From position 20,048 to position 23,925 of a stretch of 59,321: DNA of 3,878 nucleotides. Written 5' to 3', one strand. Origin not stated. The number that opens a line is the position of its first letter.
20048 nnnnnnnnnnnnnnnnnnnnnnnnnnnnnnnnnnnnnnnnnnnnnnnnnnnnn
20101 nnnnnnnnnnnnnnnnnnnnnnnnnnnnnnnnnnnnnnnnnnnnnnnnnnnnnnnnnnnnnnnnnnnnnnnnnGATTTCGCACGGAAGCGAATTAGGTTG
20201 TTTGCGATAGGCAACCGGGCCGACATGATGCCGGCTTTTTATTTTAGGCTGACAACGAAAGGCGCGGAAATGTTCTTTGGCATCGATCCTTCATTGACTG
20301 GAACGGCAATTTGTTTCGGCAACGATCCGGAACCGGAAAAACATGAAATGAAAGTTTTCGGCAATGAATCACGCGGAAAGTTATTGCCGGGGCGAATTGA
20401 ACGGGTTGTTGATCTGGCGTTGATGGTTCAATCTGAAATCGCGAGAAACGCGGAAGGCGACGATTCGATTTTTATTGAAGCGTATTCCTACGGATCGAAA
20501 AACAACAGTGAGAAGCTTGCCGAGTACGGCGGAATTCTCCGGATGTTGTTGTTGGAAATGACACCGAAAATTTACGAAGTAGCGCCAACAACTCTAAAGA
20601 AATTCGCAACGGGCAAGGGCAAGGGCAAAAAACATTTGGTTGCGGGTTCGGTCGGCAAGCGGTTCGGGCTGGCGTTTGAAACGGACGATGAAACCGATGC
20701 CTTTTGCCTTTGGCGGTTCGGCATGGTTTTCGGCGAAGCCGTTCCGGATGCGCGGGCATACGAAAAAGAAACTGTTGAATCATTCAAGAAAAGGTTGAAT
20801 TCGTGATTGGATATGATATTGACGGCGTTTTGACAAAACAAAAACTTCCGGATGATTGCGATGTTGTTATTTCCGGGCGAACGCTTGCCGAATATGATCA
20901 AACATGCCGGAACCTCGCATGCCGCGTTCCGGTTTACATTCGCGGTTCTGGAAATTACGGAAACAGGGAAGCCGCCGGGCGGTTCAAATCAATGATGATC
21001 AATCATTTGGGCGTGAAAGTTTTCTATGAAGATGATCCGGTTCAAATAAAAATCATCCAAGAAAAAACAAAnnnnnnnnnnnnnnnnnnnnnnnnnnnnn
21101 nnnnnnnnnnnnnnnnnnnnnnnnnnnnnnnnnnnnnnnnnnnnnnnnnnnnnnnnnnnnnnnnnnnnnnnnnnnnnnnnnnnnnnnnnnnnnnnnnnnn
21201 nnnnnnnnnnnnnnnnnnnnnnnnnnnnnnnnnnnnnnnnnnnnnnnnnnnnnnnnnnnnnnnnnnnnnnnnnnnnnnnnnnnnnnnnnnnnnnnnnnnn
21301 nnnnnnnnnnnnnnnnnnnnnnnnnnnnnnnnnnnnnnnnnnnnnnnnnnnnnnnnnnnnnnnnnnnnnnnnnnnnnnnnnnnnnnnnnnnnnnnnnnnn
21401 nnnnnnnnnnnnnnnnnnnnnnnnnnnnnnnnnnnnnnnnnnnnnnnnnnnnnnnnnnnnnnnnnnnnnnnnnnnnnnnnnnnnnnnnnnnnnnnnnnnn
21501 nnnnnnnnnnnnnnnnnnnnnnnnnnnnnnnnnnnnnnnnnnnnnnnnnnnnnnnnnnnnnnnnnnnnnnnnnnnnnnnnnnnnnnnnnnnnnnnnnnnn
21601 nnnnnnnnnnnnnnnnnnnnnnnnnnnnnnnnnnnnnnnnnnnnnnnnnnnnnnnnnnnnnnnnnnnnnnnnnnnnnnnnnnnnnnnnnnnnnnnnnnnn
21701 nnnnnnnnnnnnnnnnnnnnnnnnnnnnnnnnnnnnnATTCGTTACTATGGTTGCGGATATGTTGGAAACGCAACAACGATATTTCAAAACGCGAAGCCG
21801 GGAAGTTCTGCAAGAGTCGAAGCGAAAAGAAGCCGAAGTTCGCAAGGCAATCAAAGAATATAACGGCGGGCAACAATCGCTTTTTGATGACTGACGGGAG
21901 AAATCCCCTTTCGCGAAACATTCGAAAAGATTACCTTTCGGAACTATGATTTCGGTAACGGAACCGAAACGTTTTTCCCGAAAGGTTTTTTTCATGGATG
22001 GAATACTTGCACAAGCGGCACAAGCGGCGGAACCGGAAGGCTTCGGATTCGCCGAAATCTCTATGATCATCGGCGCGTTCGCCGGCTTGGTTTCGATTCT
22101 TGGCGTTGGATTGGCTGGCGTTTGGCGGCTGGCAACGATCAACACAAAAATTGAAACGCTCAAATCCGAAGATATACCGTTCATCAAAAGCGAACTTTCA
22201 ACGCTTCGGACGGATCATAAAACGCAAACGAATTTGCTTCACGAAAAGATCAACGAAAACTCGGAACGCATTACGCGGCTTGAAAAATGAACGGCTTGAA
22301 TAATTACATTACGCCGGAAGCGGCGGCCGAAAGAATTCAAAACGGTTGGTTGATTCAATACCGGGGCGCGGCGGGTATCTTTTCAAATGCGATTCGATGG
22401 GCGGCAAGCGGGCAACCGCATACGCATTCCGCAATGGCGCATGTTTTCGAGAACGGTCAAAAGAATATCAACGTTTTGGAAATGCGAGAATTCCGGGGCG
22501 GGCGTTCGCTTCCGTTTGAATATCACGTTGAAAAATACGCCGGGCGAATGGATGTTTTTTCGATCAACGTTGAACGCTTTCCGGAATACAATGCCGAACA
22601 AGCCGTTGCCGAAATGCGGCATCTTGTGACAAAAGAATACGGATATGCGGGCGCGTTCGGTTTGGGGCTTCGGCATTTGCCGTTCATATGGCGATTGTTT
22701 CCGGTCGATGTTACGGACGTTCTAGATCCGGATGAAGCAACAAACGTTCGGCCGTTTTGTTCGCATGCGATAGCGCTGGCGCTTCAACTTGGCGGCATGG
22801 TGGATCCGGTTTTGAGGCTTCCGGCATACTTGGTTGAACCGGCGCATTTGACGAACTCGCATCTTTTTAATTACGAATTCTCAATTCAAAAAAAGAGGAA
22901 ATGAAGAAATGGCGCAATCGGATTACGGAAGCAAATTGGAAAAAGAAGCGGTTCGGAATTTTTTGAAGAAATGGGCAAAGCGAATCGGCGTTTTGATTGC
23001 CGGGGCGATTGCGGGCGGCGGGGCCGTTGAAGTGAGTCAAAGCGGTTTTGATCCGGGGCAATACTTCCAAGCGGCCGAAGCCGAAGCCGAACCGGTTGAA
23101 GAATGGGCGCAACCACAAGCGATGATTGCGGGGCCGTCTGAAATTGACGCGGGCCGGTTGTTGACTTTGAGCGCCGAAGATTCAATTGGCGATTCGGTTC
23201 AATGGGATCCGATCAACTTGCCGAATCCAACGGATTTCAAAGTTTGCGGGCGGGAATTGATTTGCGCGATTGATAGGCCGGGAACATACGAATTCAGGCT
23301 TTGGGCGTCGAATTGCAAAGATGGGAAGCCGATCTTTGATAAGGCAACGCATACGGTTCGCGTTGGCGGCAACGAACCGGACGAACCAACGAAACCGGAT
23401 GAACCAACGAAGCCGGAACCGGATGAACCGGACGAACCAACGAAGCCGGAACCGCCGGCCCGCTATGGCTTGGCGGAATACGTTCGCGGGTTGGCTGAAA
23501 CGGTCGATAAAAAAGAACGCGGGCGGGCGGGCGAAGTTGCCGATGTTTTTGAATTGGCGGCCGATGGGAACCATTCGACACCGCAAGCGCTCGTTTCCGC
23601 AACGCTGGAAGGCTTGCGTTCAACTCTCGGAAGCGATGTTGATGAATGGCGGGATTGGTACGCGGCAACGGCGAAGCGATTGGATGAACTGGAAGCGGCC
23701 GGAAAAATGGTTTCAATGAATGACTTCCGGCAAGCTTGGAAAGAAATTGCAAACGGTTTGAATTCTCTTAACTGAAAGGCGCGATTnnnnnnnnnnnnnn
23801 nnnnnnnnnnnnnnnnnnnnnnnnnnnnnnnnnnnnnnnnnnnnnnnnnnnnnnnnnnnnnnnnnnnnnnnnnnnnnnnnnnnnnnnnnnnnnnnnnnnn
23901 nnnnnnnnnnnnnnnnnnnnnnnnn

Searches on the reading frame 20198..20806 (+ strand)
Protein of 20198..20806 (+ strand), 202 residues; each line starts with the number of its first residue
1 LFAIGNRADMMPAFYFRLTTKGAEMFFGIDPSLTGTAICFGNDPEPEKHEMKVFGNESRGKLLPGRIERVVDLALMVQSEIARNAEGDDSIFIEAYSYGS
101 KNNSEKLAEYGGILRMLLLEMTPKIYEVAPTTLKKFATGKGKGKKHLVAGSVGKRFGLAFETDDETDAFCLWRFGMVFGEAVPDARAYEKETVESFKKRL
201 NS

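Call 3: search_protein_families(library=pfam, proteins=[window:20198-20806:+], max_evalue=0.1)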
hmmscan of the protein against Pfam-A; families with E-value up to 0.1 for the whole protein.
window:20198-20806:+ (202 aa): 1 family
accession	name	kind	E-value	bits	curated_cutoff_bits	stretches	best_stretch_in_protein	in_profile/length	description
PF02075.23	RuvC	-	0.017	15.5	22.2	1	101-159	72-130/148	Crossover junction endodeoxyribonuclease RuvC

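Call 9: search_protein_families(library=phrogs, proteins=[window:20198-20806:+], max_evalue=0.01)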
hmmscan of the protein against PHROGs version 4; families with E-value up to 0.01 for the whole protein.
window:20198-20806:+ (202 aa): 2 families
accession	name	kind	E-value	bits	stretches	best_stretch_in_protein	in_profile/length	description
phrog_159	-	DNA, RNA and nucleotide metabolism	7e-30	105.1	1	25-195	89-273/330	RuvC-like Holliday junction resolvase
phrog_1770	-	DNA, RNA and nucleotide metabolism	1.3e-06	29.5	1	24-183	4-155/158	Holliday junction resolvase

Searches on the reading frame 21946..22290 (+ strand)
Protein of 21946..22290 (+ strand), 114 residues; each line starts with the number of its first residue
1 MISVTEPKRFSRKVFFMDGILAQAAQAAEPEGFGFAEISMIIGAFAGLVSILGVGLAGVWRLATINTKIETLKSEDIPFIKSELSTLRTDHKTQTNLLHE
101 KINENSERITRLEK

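Call 3: search_protein_families(library=pfam, proteins=[window:21946-22290:+], max_evalue=0.1)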
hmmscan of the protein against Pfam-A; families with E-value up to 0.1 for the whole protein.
window:21946-22290:+ (114 aa): 2 families
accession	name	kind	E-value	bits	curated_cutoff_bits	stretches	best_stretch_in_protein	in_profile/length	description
PF06810.17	Phage_scaffold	-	0.072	13.5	35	1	62-104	50-92/170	Phage capsid assembly scaffolding protein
PF12729.13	4HB_MCP_1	-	0.089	12.8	27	0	40-110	8-78/181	Four helix bundle sensory module for signal transduction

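Call 9: search_protein_families(library=phrogs, proteins=[window:21946-22290:+], max_evalue=0.01)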
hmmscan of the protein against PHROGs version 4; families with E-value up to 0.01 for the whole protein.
window:21946-22290:+ (114 aa): 0 families

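Call 62: search_protein_families(library=ncbifam, proteins=[window:21946-22290:+], max_evalue=0.01)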
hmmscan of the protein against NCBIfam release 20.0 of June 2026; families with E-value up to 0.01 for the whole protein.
window:21946-22290:+ (114 aa): 0 families
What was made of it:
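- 21946..22290 (+): TM114: small protein with one TM segment followed by a coiled-coil-like tail. Its stop overlaps the p205 start. No family hit (calls 3, 9, 62).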

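Call 106: search_protein_families(library=padloc, proteins=[window:21946-22290:+], max_evalue=0.01)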
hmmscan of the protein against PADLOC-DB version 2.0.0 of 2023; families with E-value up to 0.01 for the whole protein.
window:21946-22290:+ (114 aa): 0 families

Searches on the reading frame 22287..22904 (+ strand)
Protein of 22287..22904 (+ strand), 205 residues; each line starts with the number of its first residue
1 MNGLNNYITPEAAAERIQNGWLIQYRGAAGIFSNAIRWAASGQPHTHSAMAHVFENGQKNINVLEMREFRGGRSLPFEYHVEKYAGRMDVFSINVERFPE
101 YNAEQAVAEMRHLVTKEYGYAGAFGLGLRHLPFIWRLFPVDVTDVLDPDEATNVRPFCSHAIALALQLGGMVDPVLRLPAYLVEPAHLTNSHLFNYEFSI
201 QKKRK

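Call 3: search_protein_families(library=pfam, proteins=[window:22287-22904:+], max_evalue=0.1)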
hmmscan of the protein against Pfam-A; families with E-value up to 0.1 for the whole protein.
window:22287-22904:+ (205 aa): 0 families

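Call 9: search_protein_families(library=phrogs, proteins=[window:22287-22904:+], max_evalue=0.01)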
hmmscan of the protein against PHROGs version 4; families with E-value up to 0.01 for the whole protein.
window:22287-22904:+ (205 aa): 1 family
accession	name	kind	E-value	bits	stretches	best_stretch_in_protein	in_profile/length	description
phrog_1128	-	moron, auxiliary metabolic gene and host takeover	3.2e-13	50.6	1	15-189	20-165/381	enoyl-CoA hydratase/carnithine racemase-like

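Call 45: search_solved_structures(query=window:22287-22904:+, max_evalue=10, show_alignments=2)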
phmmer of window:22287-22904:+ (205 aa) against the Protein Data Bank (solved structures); distinct sequences matched with E-value up to 10: 1.
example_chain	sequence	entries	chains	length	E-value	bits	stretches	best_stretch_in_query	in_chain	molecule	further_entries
1l1p_A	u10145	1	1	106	1.2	12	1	53-100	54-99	trigger factor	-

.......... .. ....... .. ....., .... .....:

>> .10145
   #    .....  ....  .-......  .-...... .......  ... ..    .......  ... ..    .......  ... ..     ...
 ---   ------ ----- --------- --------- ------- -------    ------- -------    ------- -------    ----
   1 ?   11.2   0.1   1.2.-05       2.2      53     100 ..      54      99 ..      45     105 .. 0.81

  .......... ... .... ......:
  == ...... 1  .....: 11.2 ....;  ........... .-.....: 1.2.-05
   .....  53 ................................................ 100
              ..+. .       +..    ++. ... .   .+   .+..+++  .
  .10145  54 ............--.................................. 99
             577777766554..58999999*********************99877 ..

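Call 57: find_homologous_proteins(query=window:22287-22904:+, max_evalue=0.001)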
Query window:22287-22904:+ (205 aa): 8 proteins with E <= 0.001 among 1000 candidates.
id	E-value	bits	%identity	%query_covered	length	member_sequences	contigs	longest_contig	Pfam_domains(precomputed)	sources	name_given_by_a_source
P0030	1.6e-136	470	100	100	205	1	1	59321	-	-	-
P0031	1.6e-108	379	81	98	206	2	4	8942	-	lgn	-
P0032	2.7e-104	365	79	97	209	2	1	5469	-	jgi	-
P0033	9.3e-73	262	60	98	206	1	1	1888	-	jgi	jgi:hypothetical protein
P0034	2.5e-60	222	58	95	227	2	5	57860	-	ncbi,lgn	-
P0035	5.1e-57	211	53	95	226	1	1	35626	-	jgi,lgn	jgi:hypothetical protein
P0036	6.8e-57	210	56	95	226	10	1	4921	-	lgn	-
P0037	8.3e-23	99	38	95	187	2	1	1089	-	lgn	-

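Call 59: search_solved_structures(query=A5, max_evalue=10, show_alignments=3)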
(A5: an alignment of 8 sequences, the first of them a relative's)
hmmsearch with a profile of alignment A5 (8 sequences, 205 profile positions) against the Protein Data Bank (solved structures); distinct sequences matched with E-value up to 10: 0.

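Call 62: search_protein_families(library=ncbifam, proteins=[window:22287-22904:+], max_evalue=0.01)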
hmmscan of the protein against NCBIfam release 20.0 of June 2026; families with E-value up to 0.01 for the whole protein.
window:22287-22904:+ (205 aa): 0 families

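Call 74: predict_structure(alignment_id=A5)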
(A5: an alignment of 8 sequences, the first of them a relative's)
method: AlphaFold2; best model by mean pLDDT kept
length: 205 residues; sequences in the alignment: 8
mean_pLDDT: 70.0   pTM: 0.72
mean pLDDT of the five models: 70.0, 63.3, 60.2, 58.7, 55.0
residues with pLDDT >= 90: 39; 70-90: 72; 50-70: 58; < 50: 36
segments of 3 or more residues with pLDDT < 50: 1-4, 41-43, 68-70, 139-156, 178-181
pLDDT, mean of each block of 10 residues (from residue 1): 65 92 76 53 67 86 72 83 84 87 89 65 54 50 42 51 79 61 60 87 69
secondary structure, 60 per line:
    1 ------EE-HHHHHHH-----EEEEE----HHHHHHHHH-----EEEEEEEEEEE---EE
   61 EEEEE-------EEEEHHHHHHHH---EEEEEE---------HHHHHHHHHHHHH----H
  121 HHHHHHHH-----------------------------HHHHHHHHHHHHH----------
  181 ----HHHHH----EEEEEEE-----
elements in order: H10-16 E22-26 H31-39 E45-55 E59-65 E73-76 H77-84 E88-93 H103-115 H120-128 H158-170 H185-189 E194-200
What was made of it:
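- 22287..22904 (+): p205: leaderless permuted papain-fold (Peptidase_C92 / YiiX-like, NlpC/P60 superfamily) protein, a candidate wall- or lipid-acting hydrolase. AF2 pLDDT 70 (call 74).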

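Call 78: fold_search(model_id=the predicted structure, library=pdb)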
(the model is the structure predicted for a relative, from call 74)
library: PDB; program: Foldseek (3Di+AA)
matches with E <= 10: 236; with E <= 0.001: 6
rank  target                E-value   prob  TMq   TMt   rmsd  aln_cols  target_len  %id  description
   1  3kw0_C                4.6e-06  1.00  0.66  0.69   4.7       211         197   15  Crystal structure of Cysteine peptidase (NP_982244.1) from BACILLUS CEREUS ATCC 10987 at 2.50 A resolution (released 2009-12-15)
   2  3kw0_A                6.6e-06  1.00  0.66  0.72   4.7       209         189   14  Crystal structure of Cysteine peptidase (NP_982244.1) from BACILLUS CEREUS ATCC 10987 at 2.50 A resolution (released 2009-12-15)
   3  3kw0_D                2.1e-05  1.00  0.66  0.70   4.6       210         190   14  Crystal structure of Cysteine peptidase (NP_982244.1) from BACILLUS CEREUS ATCC 10987 at 2.50 A resolution (released 2009-12-15)
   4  3kw0_B                3.8e-05  1.00  0.68  0.70   4.5       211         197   15  Crystal structure of Cysteine peptidase (NP_982244.1) from BACILLUS CEREUS ATCC 10987 at 2.50 A resolution (released 2009-12-15)
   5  2if6_B                1.0e-04  1.00  0.55  0.61   5.8       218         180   14  Crystal structure of metalloprotein yiiX from Escherichia coli O157:H7, DUF1105 (released 2006-10-03)
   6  2if6_A                1.2e-04  1.00  0.55  0.61   5.8       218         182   15  Crystal structure of metalloprotein yiiX from Escherichia coli O157:H7, DUF1105 (released 2006-10-03)
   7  8a98_S                3.1e-01  0.09  0.17  0.20   9.4       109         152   13  CRYO-EM STRUCTURE OF LEISHMANIA MAJOR 80S RIBOSOME : snoRNA MUTANT (released 2023-10-11)
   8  2eko_MODEL_1_A        3.7e-01  0.21  0.16  0.32   6.0        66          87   14  Solution structure of RUH-073, a Pseudo Chromo Domain from Human cDNA (released 2007-09-25)
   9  3sao_A                4.8e-01  0.15  0.17  0.22   6.5        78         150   12  The Siderocalin Ex-FABP functions through dual ligand specificities (released 2011-12-28)
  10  8fl0_LE               4.8e-01  0.11  0.19  0.27  13.3       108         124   11  Human nucleolar pre-60S ribosomal subunit (State H) (released 2023-07-12)
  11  8ova_BU               5.7e-01  0.07  0.17  0.21   9.7       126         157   11  CRYO-EM STRUCTURE OF TRYPANOSOMA BRUCEI PROCYCLIC FORM 80S RIBOSOME : PARENTAL STRAIN (released 2023-11-29)
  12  7qfz_B                6.1e-01  0.11  0.17  0.13   8.2        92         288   12  BrxR, a WYL-domain containing transcriptional regulator (released 2022-05-18)
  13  2rd7_C                6.1e-01  0.08  0.19  0.23   8.1       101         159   15  Human Complement Membrane Attack Proteins Share a Common Fold with Bacterial Cytolysins (released 2008-05-27)
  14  7qfz_C                6.4e-01  0.08  0.14  0.10   8.2        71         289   14  BrxR, a WYL-domain containing transcriptional regulator (released 2022-05-18)
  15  8ovj_S                6.4e-01  0.07  0.18  0.21   9.3       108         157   15  CRYO-EM STRUCTURE OF LEISHMANIA MAJOR 80S RIBOSOME : PARENTAL STRAIN (released 2024-05-08)
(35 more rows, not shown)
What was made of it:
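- The adjacent gene is a C92 permuted papain-fold protein (call 78). The adjacent C92 (NlpC/P60-superfamily) protein is a better endolysin candidate (call 78).
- Tried and rejected: I reject that label in favour of the fold result (call 78).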

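Call 79: list_cluster_members(proteins=[P0034, P0026, P0027, P0003, P0001, P0019, P0015])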
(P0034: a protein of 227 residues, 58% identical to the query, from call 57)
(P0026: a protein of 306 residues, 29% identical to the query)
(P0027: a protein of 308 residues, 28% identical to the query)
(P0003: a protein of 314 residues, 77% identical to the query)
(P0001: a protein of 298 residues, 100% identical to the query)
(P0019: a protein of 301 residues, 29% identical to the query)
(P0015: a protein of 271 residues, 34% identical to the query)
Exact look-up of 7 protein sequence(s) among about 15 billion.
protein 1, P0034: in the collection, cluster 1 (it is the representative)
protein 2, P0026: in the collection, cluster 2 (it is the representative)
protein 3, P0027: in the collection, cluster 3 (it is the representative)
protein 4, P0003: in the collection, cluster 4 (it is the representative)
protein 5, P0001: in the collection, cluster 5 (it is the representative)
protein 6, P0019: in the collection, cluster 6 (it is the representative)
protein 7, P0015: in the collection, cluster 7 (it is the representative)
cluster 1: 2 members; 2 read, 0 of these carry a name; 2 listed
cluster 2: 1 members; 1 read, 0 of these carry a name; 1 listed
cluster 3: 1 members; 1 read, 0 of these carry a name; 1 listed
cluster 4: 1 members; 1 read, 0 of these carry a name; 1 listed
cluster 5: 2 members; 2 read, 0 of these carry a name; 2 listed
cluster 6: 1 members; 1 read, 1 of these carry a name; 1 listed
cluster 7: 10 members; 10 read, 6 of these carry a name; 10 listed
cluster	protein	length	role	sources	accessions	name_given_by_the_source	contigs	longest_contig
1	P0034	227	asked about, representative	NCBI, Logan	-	-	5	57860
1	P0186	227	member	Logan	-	-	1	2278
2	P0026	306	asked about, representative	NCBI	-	-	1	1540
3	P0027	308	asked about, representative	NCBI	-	-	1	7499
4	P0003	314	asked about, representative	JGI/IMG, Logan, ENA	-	-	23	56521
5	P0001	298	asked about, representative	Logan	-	-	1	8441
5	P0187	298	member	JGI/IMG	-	-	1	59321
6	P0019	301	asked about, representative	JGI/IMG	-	matrix metalloproteinase-14 (membrane-inserted)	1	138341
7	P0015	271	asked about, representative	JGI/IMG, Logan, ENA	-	hypothetical protein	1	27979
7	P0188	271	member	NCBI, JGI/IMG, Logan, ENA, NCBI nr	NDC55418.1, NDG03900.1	MAG: hypothetical protein EBZ69_01085 [Alphaproteobacteria bacterium] | hypothetical protein [Alphaproteobacteria bacterium]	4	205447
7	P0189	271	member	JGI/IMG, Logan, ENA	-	hypothetical protein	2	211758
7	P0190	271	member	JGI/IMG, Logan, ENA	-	hypothetical protein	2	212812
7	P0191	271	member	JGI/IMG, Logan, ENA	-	hypothetical protein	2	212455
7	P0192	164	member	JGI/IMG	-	predicted Zn-dependent protease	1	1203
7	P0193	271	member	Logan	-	-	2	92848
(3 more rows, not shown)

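Call 106: search_protein_families(library=padloc, proteins=[window:22287-22904:+], max_evalue=0.01)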
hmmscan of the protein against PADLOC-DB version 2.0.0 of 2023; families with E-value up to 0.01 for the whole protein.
window:22287-22904:+ (205 aa): 0 families

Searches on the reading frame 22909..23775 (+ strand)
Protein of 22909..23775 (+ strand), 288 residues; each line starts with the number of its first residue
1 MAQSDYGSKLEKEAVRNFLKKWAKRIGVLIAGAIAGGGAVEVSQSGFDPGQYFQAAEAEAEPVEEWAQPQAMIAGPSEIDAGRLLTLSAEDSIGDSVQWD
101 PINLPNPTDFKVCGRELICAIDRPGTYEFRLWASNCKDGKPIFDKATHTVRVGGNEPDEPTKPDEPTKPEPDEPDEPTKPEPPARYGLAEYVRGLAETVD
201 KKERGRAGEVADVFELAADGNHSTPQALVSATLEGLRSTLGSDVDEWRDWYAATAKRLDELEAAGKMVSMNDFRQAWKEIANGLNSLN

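Call 3: search_protein_families(library=pfam, proteins=[window:22909-23775:+], max_evalue=0.1)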
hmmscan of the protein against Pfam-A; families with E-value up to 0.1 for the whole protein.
window:22909-23775:+ (288 aa): 1 family
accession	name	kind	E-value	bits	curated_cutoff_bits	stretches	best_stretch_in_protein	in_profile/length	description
PF09568.16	RE_MjaI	-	0.08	13.2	22.7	0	215-280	5-70/164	MjaI restriction endonuclease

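Call 9: search_protein_families(library=phrogs, proteins=[window:22909-23775:+], max_evalue=0.01)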
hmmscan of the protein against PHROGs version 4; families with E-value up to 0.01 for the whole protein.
window:22909-23775:+ (288 aa): 0 families

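Call 62: search_protein_families(library=ncbifam, proteins=[window:22909-23775:+], max_evalue=0.01)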
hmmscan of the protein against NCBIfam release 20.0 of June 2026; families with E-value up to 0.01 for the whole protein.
window:22909-23775:+ (288 aa): 0 families
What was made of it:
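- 22909..23775 (+): p288: signal-anchored partner with a beta-rich middle domain, a Pro-rich linker and a conserved C-terminal helical domain. Lies immediately upstream of the MMP gene. No Pfam, PHROG or NCBIfam hit (calls 3, 9, 62).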

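Call 106: search_protein_families(library=padloc, proteins=[window:22909-23775:+], max_evalue=0.01)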
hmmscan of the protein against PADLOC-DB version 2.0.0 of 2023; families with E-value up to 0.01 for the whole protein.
window:22909-23775:+ (288 aa): 0 families
